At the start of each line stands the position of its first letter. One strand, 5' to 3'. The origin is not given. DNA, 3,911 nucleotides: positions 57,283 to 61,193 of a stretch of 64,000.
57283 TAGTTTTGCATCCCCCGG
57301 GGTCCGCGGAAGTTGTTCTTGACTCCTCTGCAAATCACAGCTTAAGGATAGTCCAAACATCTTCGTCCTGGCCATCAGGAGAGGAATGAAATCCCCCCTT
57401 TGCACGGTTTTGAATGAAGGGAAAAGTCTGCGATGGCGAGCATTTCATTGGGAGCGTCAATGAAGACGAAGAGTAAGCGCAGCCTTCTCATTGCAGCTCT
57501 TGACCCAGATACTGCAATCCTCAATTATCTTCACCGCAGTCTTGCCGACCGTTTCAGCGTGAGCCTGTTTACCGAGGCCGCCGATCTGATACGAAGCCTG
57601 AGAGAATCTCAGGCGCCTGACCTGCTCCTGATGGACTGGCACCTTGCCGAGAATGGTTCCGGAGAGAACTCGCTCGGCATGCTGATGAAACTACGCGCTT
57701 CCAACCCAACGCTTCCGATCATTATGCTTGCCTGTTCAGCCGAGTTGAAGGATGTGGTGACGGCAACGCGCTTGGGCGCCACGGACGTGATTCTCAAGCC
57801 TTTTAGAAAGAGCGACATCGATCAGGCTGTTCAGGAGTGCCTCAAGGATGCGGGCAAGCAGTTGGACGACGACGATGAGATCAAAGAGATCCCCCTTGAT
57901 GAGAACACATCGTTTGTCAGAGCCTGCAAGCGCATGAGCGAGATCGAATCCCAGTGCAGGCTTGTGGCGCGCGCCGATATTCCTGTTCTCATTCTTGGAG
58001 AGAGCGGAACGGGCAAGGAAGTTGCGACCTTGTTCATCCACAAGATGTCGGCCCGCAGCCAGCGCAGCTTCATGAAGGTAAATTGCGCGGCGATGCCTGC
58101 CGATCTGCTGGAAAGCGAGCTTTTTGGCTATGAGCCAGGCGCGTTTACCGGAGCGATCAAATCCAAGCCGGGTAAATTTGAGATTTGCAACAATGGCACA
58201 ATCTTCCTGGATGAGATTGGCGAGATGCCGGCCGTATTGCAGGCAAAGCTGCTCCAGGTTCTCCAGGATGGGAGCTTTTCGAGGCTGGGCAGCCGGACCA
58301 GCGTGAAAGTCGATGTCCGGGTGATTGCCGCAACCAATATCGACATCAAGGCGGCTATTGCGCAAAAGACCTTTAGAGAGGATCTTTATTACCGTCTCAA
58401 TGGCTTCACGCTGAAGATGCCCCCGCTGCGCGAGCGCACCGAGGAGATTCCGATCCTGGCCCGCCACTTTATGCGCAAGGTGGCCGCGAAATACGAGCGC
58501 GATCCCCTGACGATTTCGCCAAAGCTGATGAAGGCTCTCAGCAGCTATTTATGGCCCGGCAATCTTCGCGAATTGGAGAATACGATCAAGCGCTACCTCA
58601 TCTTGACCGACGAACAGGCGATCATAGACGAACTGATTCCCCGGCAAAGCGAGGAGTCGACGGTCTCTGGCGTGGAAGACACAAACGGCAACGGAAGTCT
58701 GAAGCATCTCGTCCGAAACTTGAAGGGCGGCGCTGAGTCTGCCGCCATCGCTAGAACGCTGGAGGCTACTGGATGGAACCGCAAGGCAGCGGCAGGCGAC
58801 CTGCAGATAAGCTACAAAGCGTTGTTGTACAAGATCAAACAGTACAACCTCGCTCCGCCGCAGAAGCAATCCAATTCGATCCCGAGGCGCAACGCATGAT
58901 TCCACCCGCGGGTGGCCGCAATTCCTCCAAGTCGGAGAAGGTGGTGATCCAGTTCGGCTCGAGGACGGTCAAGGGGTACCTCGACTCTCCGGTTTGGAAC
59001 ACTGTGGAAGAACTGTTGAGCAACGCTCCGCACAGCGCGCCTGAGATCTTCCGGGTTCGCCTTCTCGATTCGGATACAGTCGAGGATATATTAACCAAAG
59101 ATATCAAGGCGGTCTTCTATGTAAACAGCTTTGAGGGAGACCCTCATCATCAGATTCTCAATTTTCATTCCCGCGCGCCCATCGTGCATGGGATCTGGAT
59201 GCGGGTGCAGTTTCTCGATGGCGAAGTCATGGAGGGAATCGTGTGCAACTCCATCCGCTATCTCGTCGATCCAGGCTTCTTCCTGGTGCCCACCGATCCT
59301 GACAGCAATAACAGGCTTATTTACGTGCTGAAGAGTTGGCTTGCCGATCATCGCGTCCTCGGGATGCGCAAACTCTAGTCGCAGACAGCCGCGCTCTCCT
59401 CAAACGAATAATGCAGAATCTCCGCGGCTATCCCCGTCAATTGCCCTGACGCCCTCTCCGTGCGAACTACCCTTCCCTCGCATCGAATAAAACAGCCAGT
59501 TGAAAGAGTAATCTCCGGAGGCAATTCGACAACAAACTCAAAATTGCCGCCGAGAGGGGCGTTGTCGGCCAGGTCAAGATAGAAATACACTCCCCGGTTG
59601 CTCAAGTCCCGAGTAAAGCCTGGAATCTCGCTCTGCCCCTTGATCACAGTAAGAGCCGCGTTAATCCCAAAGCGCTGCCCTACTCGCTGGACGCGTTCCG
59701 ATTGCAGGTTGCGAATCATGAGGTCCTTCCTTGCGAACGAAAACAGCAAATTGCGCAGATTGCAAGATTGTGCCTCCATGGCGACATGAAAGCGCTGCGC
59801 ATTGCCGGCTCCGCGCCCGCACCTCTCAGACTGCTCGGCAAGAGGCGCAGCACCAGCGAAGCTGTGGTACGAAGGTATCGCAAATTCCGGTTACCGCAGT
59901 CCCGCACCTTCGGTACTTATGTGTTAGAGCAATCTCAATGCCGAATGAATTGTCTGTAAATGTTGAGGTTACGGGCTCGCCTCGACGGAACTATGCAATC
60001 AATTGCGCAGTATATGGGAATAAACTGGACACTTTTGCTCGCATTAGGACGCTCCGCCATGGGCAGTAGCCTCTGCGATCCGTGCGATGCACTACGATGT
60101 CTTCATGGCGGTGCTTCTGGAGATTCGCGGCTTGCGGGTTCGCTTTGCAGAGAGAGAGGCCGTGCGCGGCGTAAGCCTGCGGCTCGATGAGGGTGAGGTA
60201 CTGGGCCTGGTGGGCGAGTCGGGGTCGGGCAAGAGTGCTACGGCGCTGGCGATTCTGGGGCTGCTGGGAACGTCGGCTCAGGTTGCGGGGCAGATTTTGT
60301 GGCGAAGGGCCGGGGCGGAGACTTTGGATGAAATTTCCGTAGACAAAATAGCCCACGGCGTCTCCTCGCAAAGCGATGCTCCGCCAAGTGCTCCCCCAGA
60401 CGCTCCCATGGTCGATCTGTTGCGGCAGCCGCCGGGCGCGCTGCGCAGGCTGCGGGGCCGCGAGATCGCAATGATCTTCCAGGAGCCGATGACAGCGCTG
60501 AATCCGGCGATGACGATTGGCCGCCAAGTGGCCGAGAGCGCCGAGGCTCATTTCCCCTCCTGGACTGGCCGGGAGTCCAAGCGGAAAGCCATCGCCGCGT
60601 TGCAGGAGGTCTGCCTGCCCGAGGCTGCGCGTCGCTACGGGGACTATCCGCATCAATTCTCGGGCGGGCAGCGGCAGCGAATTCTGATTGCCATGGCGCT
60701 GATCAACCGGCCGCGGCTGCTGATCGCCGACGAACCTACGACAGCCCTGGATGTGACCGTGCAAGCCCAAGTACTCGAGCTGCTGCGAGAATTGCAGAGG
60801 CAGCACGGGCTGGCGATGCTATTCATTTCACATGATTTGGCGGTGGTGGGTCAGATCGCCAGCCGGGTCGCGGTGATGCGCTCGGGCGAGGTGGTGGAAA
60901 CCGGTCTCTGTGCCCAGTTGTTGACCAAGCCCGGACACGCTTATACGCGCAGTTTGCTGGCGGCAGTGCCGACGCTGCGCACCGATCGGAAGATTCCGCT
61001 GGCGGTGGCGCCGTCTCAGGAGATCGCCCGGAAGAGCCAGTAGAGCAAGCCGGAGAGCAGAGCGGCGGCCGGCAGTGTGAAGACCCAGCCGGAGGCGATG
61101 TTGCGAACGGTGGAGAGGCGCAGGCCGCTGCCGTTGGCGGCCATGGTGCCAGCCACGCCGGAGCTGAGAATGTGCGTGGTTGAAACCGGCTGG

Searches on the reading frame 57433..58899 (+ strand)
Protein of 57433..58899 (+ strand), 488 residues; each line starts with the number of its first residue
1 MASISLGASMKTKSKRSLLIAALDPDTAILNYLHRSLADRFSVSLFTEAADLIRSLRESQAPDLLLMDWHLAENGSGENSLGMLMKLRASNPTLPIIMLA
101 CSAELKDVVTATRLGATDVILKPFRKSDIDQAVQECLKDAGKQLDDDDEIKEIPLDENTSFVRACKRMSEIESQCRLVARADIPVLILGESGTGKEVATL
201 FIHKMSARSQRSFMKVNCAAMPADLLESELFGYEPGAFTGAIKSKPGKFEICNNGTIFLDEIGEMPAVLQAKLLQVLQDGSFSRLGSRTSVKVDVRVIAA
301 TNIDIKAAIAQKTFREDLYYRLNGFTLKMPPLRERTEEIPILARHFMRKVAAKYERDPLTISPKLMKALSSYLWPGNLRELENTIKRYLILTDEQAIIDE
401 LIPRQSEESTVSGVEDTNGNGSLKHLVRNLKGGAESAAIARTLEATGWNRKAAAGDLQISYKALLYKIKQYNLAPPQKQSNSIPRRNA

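Call 5: search_protein_families(library=ncbifam, proteins=[window:57433-58899:+], max_evalue=0.00001)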
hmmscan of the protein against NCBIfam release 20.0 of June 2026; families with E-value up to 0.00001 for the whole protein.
window:57433-58899:+ (488 aa): 47 families (the best 25 are shown)
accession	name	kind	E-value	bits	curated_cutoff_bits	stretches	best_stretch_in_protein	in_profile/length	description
NF008469.0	PRK11361.1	equivalog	2.3e-103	346.4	714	1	24-475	11-458/461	acetoacetate metabolism transcriptional regulator AtoC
TIGR01818.1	ntrC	equivalog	9e-101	337.9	558.6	1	23-428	4-404/463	nitrogen regulation protein NR(I)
NF041552.1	TF_PrdR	equivalog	2.4e-100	336.5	795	1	147-472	255-577/577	sigma-54 dependent transcriptional regulator PrdR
TIGR02915.1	PEP_resp_reg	equivalog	4.2e-99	332.4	502.6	1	23-473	4-444/445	PEP-CTERM-box response regulator transcription factor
TIGR01817.1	nifA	equivalog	4.6e-99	332.6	528.85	1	147-422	184-460/534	nif-specific transcriptional activator NifA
NF003451.0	PRK05022.1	equivalog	6.7e-89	298.9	476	1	138-464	169-501/512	nitric oxide reductase transcriptional regulator NorR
NF011695.0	PRK15115.1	equivalog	1.8e-86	290.7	763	1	19-412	8-390/445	two-component system response regulator GlrR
NF008176.1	PRK10923.1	equivalog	3.4e-86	289.7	620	1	22-413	8-392/469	nitrogen regulation protein NR(I)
NF050807.1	TransRegFlbDCaul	equivalog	1.2e-85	288.1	750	1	48-472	32-439/454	sigma-54-dependent transcriptional regulator FlbD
NF011958.0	PRK15429.1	equivalog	5.5e-83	279.8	830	1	163-435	383-658/692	formate hydrogenlyase transcriptional activator FlhA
NF041946.1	LuxO_transreg_Vib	equivalog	7.9e-83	278.8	800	1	28-417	6-391/463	quorum-sensing sigma-54 dependent transcriptional regulator LuxO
NF038308.1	RNA_repair_RtcR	equivalog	7.4e-82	275.9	650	1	166-464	187-504/530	RNA repair transcriptional activator RtcR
NF049963.1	RespRegFlgRCampy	domain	1.5e-81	274.4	750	1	92-400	68-375/429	fla regulon two-component system response regulator FlgR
NF007689.0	PRK10365.1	equivalog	3.6e-81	273.2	760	1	29-468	20-439/441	sigma-54-dependent response regulator transcription factor ZraR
NF051870.1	NAssimRespRegNtrX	equivalog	1.8e-78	264.4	600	1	41-409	26-388/452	nitrogen assimilation response regulator NtrX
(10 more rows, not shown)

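Call 6: search_protein_families(library=pfam, proteins=[window:57433-58899:+], max_evalue=0.01)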
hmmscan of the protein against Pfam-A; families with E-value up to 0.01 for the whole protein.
window:57433-58899:+ (488 aa): 11 families
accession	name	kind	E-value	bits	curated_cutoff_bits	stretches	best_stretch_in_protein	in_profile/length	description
PF00158.32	Sigma54_activat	-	4e-66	222.3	20.2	1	165-327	5-167/168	Sigma-54 interaction domain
PF25601.1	AAA_lid_14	-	3.7e-22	78.4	27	1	333-412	1-80/87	AAA+ ATPase lid domain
PF14532.12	Sigma54_activ_2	-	4.1e-20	72.9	25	1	166-332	5-138/138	Sigma-54 interaction domain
PF00072.30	Response_reg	-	1.5e-13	51.3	30.2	1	24-134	5-111/111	Response regulator receiver domain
PF02954.25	HTH_8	-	1.5e-08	34.7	22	1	435-471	6-42/42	Bacterial regulatory protein, Fis family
PF07728.20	AAA_5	-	2.5e-07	31.2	22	1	184-302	1-122/139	AAA domain (dynein-related subfamily)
PF00004.35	AAA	-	0.00029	21.7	21.2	1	185-303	1-110/131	ATPase family associated with various cellular activities (AAA)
PF07724.20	AAA_2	-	0.0013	19.3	27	1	184-313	5-135/166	AAA domain (Cdc48 subfamily)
PF01078.27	Mg_chelatase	-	0.0015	18.4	20.3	1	240-303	93-158/207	Magnesium chelatase, subunit ChlI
PF07726.17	AAA_3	-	0.0027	18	27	1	185-302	2-111/131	ATPase family associated with various cellular activities (AAA)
PF00493.29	MCM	-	0.0028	17.3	23.3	1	177-304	52-174/224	MCM P-loop domain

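Call 42: search_solved_structures(query=window:57433-58899:+, show_alignments=3, max_evalue=1e-30)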
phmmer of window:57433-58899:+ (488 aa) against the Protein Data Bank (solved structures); distinct sequences matched with E-value up to 1e-30: 35.
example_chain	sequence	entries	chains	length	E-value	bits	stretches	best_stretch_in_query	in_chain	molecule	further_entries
4l4u_A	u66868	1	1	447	5.7e-77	263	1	79-473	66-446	Transcriptional regulator (NtrC family)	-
1ny5_A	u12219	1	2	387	3.5e-76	260.4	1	79-396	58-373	transcriptional regulator (NtrC family)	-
9qq6_C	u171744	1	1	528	3.5e-73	250.5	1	161-473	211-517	Nif-specific regulatory protein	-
3dzd_A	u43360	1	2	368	6e-70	239.8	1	56-396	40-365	Transcriptional regulator (NtrC family)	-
4ly6_A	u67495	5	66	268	1.1e-69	238.9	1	160-396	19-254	Transcriptional regulator (NtrC family)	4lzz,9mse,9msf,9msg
1ny6_A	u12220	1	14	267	1.2e-69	238.9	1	160-396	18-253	transcriptional regulator (NtrC family)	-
3m0e_A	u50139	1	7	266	8e-69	236.1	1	160-396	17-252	Transcriptional regulator (NtrC family)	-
1ojl_A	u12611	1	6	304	9.4e-68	232.6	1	166-469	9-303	TRANSCRIPTIONAL REGULATORY PROTEIN ZRAR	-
6jdi_A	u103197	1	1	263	4.6e-67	230.3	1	161-392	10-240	Nitrogen assimilation regulatory protein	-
6iy8_A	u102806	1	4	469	8.9e-67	229.4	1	177-404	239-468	Positive regulator CapR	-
5exp_A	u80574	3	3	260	2.2e-66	228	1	160-392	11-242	Transcriptional regulator FleQ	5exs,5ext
7ejw_C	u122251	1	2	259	2.3e-66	228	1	161-392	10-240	Transcriptional regulator FleQ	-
6j7e_A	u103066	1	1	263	2.3e-66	228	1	161-392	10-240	Nitrogen assimilation regulatory protein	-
26jl_A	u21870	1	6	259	2.6e-66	227.8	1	168-396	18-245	Flagellar regulatory protein A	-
5exx_A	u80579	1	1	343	4.6e-66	227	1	161-393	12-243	Transcriptional regulator FleQ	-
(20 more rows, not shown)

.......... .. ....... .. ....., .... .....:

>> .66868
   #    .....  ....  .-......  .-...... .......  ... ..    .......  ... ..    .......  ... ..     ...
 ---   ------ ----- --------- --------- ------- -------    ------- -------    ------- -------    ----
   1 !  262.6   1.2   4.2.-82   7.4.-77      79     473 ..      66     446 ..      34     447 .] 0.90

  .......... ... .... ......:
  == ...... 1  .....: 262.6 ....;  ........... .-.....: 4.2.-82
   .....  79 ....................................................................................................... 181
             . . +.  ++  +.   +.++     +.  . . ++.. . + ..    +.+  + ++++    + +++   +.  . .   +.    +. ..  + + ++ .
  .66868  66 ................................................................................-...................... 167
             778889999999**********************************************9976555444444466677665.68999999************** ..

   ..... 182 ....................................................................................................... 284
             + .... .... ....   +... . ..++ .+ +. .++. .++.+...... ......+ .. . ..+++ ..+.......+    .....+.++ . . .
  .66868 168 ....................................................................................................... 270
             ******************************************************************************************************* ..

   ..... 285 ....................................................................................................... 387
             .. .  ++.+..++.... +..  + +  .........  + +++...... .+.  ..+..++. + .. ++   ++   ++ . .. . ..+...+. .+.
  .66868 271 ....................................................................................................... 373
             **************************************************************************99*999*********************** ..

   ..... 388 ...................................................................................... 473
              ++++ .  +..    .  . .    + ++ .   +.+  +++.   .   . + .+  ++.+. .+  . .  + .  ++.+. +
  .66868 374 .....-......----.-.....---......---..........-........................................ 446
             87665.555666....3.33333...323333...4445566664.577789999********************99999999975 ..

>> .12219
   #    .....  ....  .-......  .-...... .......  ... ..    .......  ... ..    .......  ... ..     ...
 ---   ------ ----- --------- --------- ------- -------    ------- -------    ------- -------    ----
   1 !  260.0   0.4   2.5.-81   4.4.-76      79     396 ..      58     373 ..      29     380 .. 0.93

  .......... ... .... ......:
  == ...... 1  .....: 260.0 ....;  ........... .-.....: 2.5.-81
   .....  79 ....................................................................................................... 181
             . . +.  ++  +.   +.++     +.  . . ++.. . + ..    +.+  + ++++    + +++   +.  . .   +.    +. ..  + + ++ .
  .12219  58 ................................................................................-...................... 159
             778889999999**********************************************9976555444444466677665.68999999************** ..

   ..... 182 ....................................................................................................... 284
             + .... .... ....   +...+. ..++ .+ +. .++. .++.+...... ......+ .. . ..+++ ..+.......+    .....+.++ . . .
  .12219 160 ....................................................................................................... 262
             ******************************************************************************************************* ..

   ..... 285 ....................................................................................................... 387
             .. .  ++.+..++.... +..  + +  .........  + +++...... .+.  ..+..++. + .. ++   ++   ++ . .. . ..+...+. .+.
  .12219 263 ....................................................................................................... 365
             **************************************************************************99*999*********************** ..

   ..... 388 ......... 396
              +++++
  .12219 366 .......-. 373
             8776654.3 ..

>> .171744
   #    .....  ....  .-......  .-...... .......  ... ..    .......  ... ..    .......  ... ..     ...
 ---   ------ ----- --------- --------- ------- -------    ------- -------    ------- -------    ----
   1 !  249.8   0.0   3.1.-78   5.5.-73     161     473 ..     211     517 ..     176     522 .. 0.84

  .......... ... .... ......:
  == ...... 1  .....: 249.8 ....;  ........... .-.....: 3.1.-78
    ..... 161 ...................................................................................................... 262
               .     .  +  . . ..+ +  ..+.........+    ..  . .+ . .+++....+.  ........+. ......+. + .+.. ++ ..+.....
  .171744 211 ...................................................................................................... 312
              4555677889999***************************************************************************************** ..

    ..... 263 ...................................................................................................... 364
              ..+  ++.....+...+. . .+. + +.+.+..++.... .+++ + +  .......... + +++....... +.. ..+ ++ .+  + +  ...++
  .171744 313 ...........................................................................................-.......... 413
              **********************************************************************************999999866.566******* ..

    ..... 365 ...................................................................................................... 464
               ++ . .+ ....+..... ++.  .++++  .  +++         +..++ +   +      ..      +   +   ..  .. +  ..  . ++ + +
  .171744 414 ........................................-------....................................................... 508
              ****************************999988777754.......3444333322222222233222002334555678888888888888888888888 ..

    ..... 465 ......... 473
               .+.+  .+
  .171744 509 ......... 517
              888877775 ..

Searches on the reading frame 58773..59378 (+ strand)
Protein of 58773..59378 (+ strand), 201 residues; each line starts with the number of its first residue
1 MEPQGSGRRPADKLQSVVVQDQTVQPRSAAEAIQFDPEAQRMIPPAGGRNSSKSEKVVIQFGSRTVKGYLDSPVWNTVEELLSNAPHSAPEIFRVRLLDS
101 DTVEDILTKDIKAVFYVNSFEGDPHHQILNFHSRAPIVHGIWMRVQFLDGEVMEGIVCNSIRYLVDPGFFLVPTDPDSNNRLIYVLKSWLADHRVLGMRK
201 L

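Call 5: search_protein_families(library=ncbifam, proteins=[window:58773-59378:+], max_evalue=0.00001)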
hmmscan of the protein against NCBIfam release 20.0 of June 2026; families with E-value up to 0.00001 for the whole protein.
window:58773-59378:+ (201 aa): 0 families

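Call 6: search_protein_families(library=pfam, proteins=[window:58773-59378:+], max_evalue=0.01)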
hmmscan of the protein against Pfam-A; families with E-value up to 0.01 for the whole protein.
window:58773-59378:+ (201 aa): 1 family
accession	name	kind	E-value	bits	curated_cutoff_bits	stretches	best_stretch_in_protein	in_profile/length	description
PF22478.1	DUF6982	-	2.4e-35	122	24.5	1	54-197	2-134/134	Family of unknown function (DUF6982)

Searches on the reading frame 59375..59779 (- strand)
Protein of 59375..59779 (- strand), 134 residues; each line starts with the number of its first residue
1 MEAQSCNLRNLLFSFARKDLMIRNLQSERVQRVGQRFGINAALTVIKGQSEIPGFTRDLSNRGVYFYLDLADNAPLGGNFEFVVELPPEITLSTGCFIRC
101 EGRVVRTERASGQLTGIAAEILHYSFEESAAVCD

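Call 5: search_protein_families(library=ncbifam, proteins=[window:59375-59779:-], max_evalue=0.00001)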
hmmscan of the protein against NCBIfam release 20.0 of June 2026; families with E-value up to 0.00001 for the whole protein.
window:59375-59779:- (134 aa): 0 families

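Call 6: search_protein_families(library=pfam, proteins=[window:59375-59779:-], max_evalue=0.01)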
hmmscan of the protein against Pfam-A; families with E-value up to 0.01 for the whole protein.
window:59375-59779:- (134 aa): 1 family
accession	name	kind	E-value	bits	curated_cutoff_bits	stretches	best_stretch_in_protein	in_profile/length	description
PF07238.19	PilZ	-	8.5e-08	32.9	22.5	1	32-121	3-85/102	PilZ domain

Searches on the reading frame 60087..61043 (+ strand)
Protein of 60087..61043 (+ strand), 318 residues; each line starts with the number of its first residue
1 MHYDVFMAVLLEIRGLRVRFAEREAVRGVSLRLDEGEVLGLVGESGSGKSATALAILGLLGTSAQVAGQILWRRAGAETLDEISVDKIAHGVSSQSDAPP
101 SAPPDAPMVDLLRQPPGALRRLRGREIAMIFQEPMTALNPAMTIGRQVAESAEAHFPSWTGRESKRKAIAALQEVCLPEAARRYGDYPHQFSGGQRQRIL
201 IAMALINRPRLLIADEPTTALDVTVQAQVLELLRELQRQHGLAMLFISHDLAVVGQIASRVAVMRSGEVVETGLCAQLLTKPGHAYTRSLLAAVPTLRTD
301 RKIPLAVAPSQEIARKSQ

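Call 6: search_protein_families(library=pfam, proteins=[window:60087-61043:+], max_evalue=0.01)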
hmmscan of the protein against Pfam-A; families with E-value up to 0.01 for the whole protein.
window:60087-61043:+ (318 aa): 5 families
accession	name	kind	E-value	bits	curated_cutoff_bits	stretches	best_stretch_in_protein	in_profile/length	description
PF00005.33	ABC_tran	-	1.7e-26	93.9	25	1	27-219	2-137/137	ABC transporter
PF13304.12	AAA_21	-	1.1e-05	26.2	27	1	185-254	232-303/304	AAA domain, putative AbiEii toxin, Type IV TA system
PF02463.25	SMC_N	-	1.7e-05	24.8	40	0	180-263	135-211/220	RecF/RecN/SMC N terminal domain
PF08352.17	oligo_HPY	-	8.7e-05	23.3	27.1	1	270-304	1-39/65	Oligopeptide/dipeptide transporter, C-terminal region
PF13401.12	AAA_22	-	0.0032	18.2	27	0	39-105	8-33/130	AAA domain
